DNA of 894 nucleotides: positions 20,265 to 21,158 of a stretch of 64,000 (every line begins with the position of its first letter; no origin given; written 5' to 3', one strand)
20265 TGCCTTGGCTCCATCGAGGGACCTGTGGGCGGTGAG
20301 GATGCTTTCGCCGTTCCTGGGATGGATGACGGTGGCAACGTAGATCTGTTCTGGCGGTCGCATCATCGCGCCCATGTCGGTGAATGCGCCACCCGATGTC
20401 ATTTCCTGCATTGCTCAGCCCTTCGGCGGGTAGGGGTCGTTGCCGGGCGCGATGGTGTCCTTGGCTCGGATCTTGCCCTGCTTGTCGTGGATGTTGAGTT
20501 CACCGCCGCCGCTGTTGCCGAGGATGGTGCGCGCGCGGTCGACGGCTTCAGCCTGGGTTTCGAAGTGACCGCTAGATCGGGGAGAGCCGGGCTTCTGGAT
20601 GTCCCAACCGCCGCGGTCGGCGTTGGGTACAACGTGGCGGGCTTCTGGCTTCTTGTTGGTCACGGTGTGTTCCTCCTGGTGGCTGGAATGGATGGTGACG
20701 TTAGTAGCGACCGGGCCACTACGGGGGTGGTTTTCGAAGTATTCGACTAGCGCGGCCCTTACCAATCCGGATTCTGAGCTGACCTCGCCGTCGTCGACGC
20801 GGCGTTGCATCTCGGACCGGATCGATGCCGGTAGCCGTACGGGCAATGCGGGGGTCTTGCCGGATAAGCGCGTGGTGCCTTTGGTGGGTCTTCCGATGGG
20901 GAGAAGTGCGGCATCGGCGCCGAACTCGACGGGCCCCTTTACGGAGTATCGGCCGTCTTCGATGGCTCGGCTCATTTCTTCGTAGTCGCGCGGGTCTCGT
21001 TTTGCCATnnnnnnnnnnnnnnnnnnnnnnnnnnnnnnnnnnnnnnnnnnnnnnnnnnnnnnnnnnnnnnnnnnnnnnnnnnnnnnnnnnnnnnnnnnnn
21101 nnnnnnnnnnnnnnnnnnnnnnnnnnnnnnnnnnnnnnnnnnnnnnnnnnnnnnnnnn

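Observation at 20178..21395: Minus-strand three-gene operon: BrnT-like toxin, RHH antitoxin fused to DUF2188, and a 77-aa protein, behind a palindromic operator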

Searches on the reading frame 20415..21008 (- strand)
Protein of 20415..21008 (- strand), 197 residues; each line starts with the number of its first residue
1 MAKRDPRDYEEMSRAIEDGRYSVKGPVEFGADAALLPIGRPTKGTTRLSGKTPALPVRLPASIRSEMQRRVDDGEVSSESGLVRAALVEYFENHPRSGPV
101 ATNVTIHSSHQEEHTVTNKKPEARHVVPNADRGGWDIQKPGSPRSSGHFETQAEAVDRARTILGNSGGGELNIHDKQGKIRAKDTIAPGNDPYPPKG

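Call 6: search_protein_families(library=pfam, proteins=[window:20415-21008:-], max_evalue=1)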
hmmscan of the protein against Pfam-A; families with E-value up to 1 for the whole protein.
window:20415-21008:- (197 aa): 2 families
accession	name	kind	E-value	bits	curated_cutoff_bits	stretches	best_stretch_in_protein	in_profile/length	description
PF09954.14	DUF2188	-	5.5e-20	71.7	22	1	125-185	2-61/62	Uncharacterized protein conserved in bacteria (DUF2188)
PF23222.1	RRM_PARP14_1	-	0.14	12.5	27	0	82-127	14-59/80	PAR14-like, first RRM domain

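Call 7: search_protein_families(library=ncbifam, proteins=[window:20415-21008:-], max_evalue=1)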
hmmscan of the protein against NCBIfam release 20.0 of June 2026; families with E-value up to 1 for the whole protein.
window:20415-21008:- (197 aa): 0 families

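Call 8: search_protein_families(library=phrogs, proteins=[window:20415-21008:-], max_evalue=0.1)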
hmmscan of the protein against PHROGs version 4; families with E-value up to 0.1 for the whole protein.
window:20415-21008:- (197 aa): 4 families
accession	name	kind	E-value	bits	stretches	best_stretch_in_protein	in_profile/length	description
phrog_22338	-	unknown function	1.6e-22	81.5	1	1-197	4-207/207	-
phrog_4003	-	DNA, RNA and nucleotide metabolism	2e-21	76.8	1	36-95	11-69/72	DNA binding protein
phrog_3220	-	unknown function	5.2e-18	66.1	1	124-197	5-74/74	-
phrog_25971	-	unknown function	0.0036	18.7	1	33-96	57-116/116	-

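Call 10: search_protein_families(library=padloc, proteins=[window:20415-21008:-], max_evalue=1)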
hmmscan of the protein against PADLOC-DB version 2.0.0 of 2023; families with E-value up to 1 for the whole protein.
window:20415-21008:- (197 aa): 2 families
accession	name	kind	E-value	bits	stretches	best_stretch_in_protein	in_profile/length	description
PDLC04941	PDC-S16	-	5.7e-23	79.5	1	122-197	4-75/75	-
PDLC04942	PDC-S16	-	6.6e-20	69.6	1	123-197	5-75/75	-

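Call 17: search_solved_structures(query=window:20415-21008:-, max_evalue=10)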
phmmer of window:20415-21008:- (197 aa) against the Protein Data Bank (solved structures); distinct sequences matched with E-value up to 10: 0.

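Call 20: find_homologous_proteins(query=window:20415-21008:-)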
Query window:20415-21008:- (197 aa): 19 proteins with E <= 0.001 among 272 candidates.
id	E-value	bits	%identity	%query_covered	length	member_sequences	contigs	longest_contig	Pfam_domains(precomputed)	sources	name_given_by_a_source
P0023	2.4e-125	434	99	100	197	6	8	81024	PF09954.15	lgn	-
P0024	3.7e-81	290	100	66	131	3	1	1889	PF09954.15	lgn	-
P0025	9.1e-49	184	52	96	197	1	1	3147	PF09954.15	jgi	jgi:Arc/MetJ-type ribon-helix-helix transcriptional regulator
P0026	1.6e-30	125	69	43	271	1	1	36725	PF09954.15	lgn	-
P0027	1.1e-26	112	68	42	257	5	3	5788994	PF09954.15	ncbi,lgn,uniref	ncbi:DUF2188 domain-containing protein [Mycobacterium simiae]|uniref:DUF2188 domain-containing prote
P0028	2.1e-26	111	66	42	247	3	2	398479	PF09954.15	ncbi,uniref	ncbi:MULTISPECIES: DUF2188 domain-containing protein [unclassified Mycobacterium]|uniref:DUF2188 dom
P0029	6.6e-26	110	71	38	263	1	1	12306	PF09954.15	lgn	-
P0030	1.8e-22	98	68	39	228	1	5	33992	PF13518.13,PF09954.15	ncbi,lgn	-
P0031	5.8e-19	87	50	53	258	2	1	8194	PF09954.15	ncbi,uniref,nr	ncbi:DUF2188 domain-containing protein [Mycobacterium avium]|uniref:DUF2188 domain-containing protei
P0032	5.5e-18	84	48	36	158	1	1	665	PF09954.15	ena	-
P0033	5.6e-17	80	44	62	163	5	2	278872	PF09954.15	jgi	-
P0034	3.8e-16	78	59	38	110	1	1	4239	PF09954.15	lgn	-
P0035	2.9e-15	75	55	40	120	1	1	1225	PF09954.15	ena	-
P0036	1.2e-14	73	54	40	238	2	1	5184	PF09954.15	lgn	-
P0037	2.3e-14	72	53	46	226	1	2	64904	-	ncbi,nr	ncbi:BrnT-like toxin [Mycobacterium phage Mask]|nr:BrnT-like toxin [Mycobacterium phage Sejanus] UVT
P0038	7.3e-13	67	52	39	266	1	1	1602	PF09954.15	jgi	jgi:hypothetical protein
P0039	4.1e-12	65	50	40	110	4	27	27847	PF09954.15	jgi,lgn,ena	-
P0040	2.0e-8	52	48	36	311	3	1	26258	PF09954.15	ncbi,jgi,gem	-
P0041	1.7e-4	40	46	30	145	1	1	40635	PF09954.15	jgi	jgi:hypothetical protein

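Call 31: search_dna_similar(query=window:20415-21008:-, collection=phages, mode=protein, max_evalue=0.01, max_rows=60)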
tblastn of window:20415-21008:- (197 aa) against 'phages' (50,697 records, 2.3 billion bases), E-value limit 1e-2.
Records with a match: 178; places in all: 178; records where one place covers at least 80% of the query: 6.
Best place of each record, by identity: >=99% 1; 60-80% 147; <60% 30.
By first word of the organism name: Mycobacterium 154; Streptococcus 18; Gordonia 5; Latilactobacillus 1.
By host as written in the record: Mycobacterium smegmatis mc2 155 116; Mycobacterium smegmatis mc#155 20; Gordonia terrae 3612 5; Mycobacterium smegmatis mc2155 5; Mycobacterium sp. 4; Mycobacterium smegmatius mc2 155 3; Mycobacterium 2; - 2; and 20 more.
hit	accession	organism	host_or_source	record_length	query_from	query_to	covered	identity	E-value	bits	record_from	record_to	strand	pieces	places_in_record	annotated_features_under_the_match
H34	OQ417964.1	Mycobacterium phage prophiT48-1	Mycobacterium abscessus T48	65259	1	197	100%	100.0%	2e-127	400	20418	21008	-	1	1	42: antitoxin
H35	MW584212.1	Mycobacterium phage prophiGD13-2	Mycobacterium abscessus GD13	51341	51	197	75%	43.0%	7e-25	106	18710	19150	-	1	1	30: hypothetical protein | 31: hypothetical protein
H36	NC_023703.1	Mycobacterium phage Dori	Mycobacterium smegmatis mc2 155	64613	3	95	47%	52.7%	8e-18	86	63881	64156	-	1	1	93: hypothetical protein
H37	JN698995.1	Mycobacterium phage Dori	Mycobacterium smegmatis mc2 155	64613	3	95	47%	52.7%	8e-18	86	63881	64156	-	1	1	93: hypothetical protein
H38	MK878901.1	Gordonia phage HannahD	Gordonia terrae 3612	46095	35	197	83%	29.5%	1e-5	50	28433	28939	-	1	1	36: hypothetical protein | 35: hypothetical protein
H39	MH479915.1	Gordonia phage GEazy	Gordonia terrae 3612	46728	35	197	83%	29.5%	1e-5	50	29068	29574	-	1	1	38: hypothetical protein | 37: hypothetical protein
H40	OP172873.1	Mycobacterium phage Sejanus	Mycobacterium smegmatis mc#155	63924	8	98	46%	52.7%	1e-15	80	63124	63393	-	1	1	98: BrnT-like toxin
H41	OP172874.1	Mycobacterium phage Mask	Mycobacterium smegmatis mc#155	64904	8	98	46%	52.7%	1e-15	80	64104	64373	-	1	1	96: BrnT-like toxin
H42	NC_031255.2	Gordonia phage Schnabeltier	Gordonia terrae 3612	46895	28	197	86%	27.8%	3e-7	55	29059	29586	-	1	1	34: hypothetical protein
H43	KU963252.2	Gordonia phage Schnabeltier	Gordonia terrae 3612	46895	28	197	86%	27.8%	3e-7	55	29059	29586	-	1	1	34: hypothetical protein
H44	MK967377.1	Gordonia phage MagicMan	Gordonia terrae 3612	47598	28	197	86%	27.8%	3e-7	55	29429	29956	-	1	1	35: hypothetical protein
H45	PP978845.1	Mycobacterium phage Mao1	Mycobacterium smegmatis mc2155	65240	8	95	45%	53.4%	1e-16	83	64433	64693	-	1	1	101: ribbon-helix-helix DNA binding domain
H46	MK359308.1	Mycobacterium phage Shaqnato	Mycobacterium smegmatis mc2 155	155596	36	95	30%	68.3%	1e-13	74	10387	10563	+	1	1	31: ribbon-helix-helix DNA binding protein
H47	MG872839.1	Mycobacterium phage LifeSavor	Mycobacterium smegmatis mc2 155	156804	36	95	30%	68.3%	2e-13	74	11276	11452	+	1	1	36: hypothetical protein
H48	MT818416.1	Mycobacterium phage BackyardAgain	Mycobacterium smegmatis mc#155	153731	36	95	30%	68.3%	4e-13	72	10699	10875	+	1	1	32: ribbon-helix-helix DNA binding domain protein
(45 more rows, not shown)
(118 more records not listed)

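Call 32: get_annotated_region(hit=H38, flank=2500)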
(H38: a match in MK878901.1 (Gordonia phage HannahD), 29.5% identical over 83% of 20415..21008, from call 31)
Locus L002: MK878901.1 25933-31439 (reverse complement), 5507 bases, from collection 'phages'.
description: Gordonia phage HannahD, complete genome.
organism: Gordonia phage HannahD (NCBI taxid 2583041)
taxonomy: Viruses; Duplodnaviria; Heunggongvirae; Uroviricota; Caudoviricetes; Bowservirus
host: Gordonia terrae 3612; source: soil; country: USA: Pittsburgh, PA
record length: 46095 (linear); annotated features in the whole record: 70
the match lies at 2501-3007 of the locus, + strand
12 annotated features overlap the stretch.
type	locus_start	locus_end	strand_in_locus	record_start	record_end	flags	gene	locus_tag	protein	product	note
CDS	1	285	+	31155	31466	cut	41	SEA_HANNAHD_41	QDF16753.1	hypothetical protein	-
CDS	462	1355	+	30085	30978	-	40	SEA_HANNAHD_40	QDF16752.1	tyrosine integrase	integrase, (Y-int)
CDS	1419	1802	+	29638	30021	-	39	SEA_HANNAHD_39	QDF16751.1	hypothetical protein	-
CDS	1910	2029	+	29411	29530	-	38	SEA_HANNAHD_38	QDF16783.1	hypothetical protein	-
CDS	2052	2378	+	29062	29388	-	37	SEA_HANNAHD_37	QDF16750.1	BrnT-like toxin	toxin in toxin/antitoxin system, BrnT-like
CDS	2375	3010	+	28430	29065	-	36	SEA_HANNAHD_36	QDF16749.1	hypothetical protein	-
CDS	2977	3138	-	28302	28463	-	35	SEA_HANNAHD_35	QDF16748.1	hypothetical protein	-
CDS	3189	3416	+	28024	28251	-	34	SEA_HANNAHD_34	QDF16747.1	hypothetical protein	-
CDS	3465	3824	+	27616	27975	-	33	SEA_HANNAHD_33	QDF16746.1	hypothetical protein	-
CDS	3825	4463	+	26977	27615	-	32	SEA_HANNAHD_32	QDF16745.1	hypothetical protein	-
CDS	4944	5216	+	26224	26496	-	31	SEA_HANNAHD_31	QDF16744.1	hypothetical protein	-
CDS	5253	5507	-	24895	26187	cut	30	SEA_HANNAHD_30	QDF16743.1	glucosaminyl deacetylase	-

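Call 33: get_annotated_region(hit=H42, flank=2500)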
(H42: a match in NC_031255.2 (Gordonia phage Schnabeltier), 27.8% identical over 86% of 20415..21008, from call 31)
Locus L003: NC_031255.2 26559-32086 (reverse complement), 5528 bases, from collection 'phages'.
description: Gordonia phage Schnabeltier, complete genome.
organism: Gordonia phage Schnabeltier (NCBI taxid 1821561)
taxonomy: Viruses; Duplodnaviria; Heunggongvirae; Uroviricota; Caudoviricetes; Schnabeltiervirus; Schnabeltiervirus schnabeltier
host: Gordonia terrae 3612; source: soil; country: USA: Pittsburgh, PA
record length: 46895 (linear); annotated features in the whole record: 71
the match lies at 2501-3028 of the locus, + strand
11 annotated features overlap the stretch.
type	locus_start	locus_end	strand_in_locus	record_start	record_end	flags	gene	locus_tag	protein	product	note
CDS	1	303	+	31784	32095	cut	39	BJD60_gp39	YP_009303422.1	hypothetical protein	-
CDS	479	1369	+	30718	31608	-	38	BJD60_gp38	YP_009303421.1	tyrosine integrase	integrase (Y-int)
CDS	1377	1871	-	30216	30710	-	37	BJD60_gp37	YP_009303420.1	hypothetical protein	-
CDS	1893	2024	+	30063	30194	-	36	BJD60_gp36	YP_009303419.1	hypothetical protein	-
CDS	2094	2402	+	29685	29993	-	35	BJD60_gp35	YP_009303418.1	hypothetical protein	-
CDS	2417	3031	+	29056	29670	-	34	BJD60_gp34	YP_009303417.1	hypothetical protein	-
CDS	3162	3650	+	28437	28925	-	33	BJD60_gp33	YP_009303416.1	hypothetical protein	-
CDS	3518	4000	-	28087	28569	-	32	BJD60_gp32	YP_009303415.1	hypothetical protein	-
CDS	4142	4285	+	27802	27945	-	31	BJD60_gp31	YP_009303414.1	hypothetical protein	-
CDS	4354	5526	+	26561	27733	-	30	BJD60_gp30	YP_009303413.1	hypothetical protein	-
CDS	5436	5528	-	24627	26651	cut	29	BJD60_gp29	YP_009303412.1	minor tail protein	-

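Call 34: get_annotated_region(hit=H35, flank=2500)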
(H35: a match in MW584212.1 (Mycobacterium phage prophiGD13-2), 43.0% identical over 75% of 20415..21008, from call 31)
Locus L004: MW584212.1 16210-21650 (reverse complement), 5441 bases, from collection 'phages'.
description: Mycobacterium phage prophiGD13-2, complete genome.
organism: Mycobacterium phage prophiGD13-2 (NCBI taxid 2813241)
taxonomy: Viruses; Duplodnaviria; Heunggongvirae; Uroviricota; Caudoviricetes
host: Mycobacterium abscessus GD13; source: -; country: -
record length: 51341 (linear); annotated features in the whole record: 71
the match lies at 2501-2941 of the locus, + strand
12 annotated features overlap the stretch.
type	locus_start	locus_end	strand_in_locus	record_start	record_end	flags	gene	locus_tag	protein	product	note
CDS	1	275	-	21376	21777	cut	38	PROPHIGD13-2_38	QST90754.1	terminase small subunit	-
CDS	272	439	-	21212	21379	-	37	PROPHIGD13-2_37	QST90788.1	hypothetical protein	-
CDS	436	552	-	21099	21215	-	36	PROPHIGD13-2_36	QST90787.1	hypothetical protein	-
CDS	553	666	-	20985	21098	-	35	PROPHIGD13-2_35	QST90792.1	hypothetical protein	-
CDS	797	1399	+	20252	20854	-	34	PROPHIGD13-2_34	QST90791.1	hypothetical protein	-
CDS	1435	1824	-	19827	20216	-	33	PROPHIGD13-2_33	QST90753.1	HNH endonuclease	-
CDS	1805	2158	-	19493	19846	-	32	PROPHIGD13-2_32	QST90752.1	hypothetical protein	-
CDS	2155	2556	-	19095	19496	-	31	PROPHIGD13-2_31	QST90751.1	hypothetical protein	-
CDS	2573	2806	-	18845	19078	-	30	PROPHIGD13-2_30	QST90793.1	hypothetical protein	-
CDS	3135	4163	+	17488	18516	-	29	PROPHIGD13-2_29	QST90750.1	HNH endonuclease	-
CDS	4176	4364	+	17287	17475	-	28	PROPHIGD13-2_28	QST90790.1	hypothetical protein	-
CDS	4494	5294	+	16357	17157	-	27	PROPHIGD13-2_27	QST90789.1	hypothetical protein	-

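Call 35: get_annotated_region(hit=H36, flank=2500)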
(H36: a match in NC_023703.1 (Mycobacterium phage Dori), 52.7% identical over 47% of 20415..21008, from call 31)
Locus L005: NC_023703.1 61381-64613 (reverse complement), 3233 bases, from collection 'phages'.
description: Mycobacterium phage Dori, complete genome.
organism: Mycobacterium phage Dori (NCBI taxid 1089121)
taxonomy: Viruses; Duplodnaviria; Heunggongvirae; Uroviricota; Caudoviricetes
host: Mycobacterium smegmatis mc2 155; source: fishpond soil; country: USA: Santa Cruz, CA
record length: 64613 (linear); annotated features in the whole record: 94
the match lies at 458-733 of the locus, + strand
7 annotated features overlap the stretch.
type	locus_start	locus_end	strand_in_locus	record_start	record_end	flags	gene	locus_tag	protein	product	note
CDS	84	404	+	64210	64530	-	94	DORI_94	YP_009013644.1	hypothetical protein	gp94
CDS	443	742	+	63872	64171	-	93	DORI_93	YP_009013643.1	hypothetical protein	gp93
CDS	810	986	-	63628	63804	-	92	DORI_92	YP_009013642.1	hypothetical protein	gp92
CDS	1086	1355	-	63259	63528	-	91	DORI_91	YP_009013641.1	hypothetical protein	gp91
CDS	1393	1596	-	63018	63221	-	90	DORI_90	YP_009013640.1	resolvase domain protein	gp90; TnpR resolvase domain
CDS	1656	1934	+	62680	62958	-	89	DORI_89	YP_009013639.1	hypothetical protein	gp89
CDS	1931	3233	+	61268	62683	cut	88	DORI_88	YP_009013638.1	hypothetical protein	gp88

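Call 47: search_protein_families(library=pfam, proteins=[L002:2375-3010:+, L003:2417-3031:+, L005:443-742:+], max_evalue=0.1)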
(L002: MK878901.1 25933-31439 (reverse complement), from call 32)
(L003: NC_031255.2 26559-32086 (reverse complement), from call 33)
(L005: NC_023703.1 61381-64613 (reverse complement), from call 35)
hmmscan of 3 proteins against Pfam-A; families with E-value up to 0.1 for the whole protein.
L002:2375-3010:+ (211 aa): 2 families
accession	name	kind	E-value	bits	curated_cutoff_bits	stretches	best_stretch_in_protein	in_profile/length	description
PF09954.14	DUF2188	-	2.9e-15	56.6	22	1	146-202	5-62/62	Uncharacterized protein conserved in bacteria (DUF2188)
PF01402.27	RHH_1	-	8.7e-05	22.8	20.5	1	62-99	2-39/39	Ribbon-helix-helix protein, copG family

L003:2417-3031:+ (204 aa): 3 families
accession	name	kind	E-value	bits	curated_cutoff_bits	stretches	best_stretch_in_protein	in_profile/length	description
PF09954.14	DUF2188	-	1.4e-15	57.6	22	1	139-195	5-62/62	Uncharacterized protein conserved in bacteria (DUF2188)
PF01402.27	RHH_1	-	0.00059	20.1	20.5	1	56-92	3-39/39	Ribbon-helix-helix protein, copG family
PF19807.5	DUF6290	-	0.034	14.8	27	1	54-91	3-40/72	Family of unknown function (DUF6290)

L005:443-742:+ (99 aa): 0 families

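Call 61: find_encoding_contigs(protein=P0025, flank=4000, max_places=2)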
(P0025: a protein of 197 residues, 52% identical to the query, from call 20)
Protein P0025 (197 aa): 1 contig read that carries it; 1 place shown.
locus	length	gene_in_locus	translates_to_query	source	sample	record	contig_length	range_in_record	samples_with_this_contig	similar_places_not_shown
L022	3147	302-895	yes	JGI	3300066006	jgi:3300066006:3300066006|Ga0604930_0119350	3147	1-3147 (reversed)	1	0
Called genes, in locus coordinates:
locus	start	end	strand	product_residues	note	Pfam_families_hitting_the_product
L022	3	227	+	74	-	?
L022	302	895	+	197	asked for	PF09954:DUF2188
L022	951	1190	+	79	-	-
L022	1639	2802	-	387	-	PF00589:Phage_integrase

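Call 99: search_protein_families(library=pfam, proteins=[P0026, P0027, P0030, P0033, P0040, L022:951-1190:+], max_evalue=0.05)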
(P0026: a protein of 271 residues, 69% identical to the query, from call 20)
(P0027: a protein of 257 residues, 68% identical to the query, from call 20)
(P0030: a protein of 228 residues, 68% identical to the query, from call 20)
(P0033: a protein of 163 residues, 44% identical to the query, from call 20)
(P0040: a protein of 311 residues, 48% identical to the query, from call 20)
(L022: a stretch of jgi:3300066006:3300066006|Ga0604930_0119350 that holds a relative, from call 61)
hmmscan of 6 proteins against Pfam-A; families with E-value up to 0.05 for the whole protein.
P0026 (271 aa): 4 families
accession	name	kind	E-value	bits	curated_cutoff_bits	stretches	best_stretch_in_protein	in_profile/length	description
PF09954.14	DUF2188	-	3.5e-23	81.9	22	1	200-259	2-61/62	Uncharacterized protein conserved in bacteria (DUF2188)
PF18834.6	LPD22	-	0.001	19.7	28.6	1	47-110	7-63/97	Large polyvalent protein associated domain 22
PF21983.2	NikA-like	-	0.0031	18.1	27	1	42-77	1-36/72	Mobilization protein NikA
PF19807.5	DUF6290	-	0.011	16.4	27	1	48-86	4-42/72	Family of unknown function (DUF6290)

P0027 (257 aa): 4 families
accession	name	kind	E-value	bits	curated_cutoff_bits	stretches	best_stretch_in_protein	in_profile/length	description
PF09954.14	DUF2188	-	1e-23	83.6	22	1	186-245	2-61/62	Uncharacterized protein conserved in bacteria (DUF2188)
PF04545.22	Sigma70_r4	-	0.0031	17.5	24.1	1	96-115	21-40/50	Sigma-70, region 4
PF08279.18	HTH_11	-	0.029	14.7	25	0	96-113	16-33/55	HTH domain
PF13384.12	HTH_23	-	0.033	14.5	24.6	0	96-116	18-38/50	Homeodomain-like domain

P0030 (228 aa): 6 families
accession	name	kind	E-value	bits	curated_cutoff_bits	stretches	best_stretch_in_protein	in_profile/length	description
PF09954.14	DUF2188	-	4.8e-22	78.3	22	1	157-216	2-61/62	Uncharacterized protein conserved in bacteria (DUF2188)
PF13518.12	HTH_28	-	1e-05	26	25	1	94-140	6-51/52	Helix-turn-helix domain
PF13551.12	HTH_29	-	0.022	15.3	28.1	0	94-140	4-53/64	Winged helix-turn helix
PF04545.22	Sigma70_r4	-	0.027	14.4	24.1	0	95-126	13-45/50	Sigma-70, region 4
PF13384.12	HTH_23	-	0.038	14.3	24.6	0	94-121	10-37/50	Homeodomain-like domain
PF01381.28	HTH_3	-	0.049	14.1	23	0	99-122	5-30/55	Helix-turn-helix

P0033 (163 aa): 1 family
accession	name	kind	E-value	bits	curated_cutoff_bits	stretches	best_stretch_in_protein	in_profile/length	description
PF09954.14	DUF2188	-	1.1e-19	70.8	22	1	93-151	3-61/62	Uncharacterized protein conserved in bacteria (DUF2188)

P0040 (311 aa): 1 family
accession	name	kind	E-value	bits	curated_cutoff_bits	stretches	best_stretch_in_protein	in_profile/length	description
PF09954.14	DUF2188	-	8.1e-16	58.4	22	1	242-301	2-62/62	Uncharacterized protein conserved in bacteria (DUF2188)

L022:951-1190:+ (79 aa): 0 families

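Call 100: find_encoding_contigs(protein=P0030, flank=3000, max_places=2)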
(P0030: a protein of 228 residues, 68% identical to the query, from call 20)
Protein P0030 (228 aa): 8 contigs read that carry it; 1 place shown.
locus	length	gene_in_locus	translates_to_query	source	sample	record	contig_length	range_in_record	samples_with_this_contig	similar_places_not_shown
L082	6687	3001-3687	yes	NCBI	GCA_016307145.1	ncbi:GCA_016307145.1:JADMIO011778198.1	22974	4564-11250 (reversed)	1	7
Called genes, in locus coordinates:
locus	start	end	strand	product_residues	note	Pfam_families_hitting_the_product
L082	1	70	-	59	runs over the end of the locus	-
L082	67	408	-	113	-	-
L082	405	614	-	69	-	PF12844:HTH_19, PF01381:HTH_3, PF13413:HTH_25, PF13443:HTH_26, PF13560:HTH_31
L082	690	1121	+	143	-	PF13560:HTH_31 (faint), PF01381:HTH_3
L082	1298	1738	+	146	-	-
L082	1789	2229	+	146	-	PF10805:DUF2730 (faint)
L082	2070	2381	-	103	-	-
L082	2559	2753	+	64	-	-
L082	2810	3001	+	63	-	PF07927:HicA_toxin (weak)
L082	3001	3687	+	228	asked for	PF13518:HTH_28 (weak), PF09954:DUF2188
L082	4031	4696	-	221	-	-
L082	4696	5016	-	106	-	-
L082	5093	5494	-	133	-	-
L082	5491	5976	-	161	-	-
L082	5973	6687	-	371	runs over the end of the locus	-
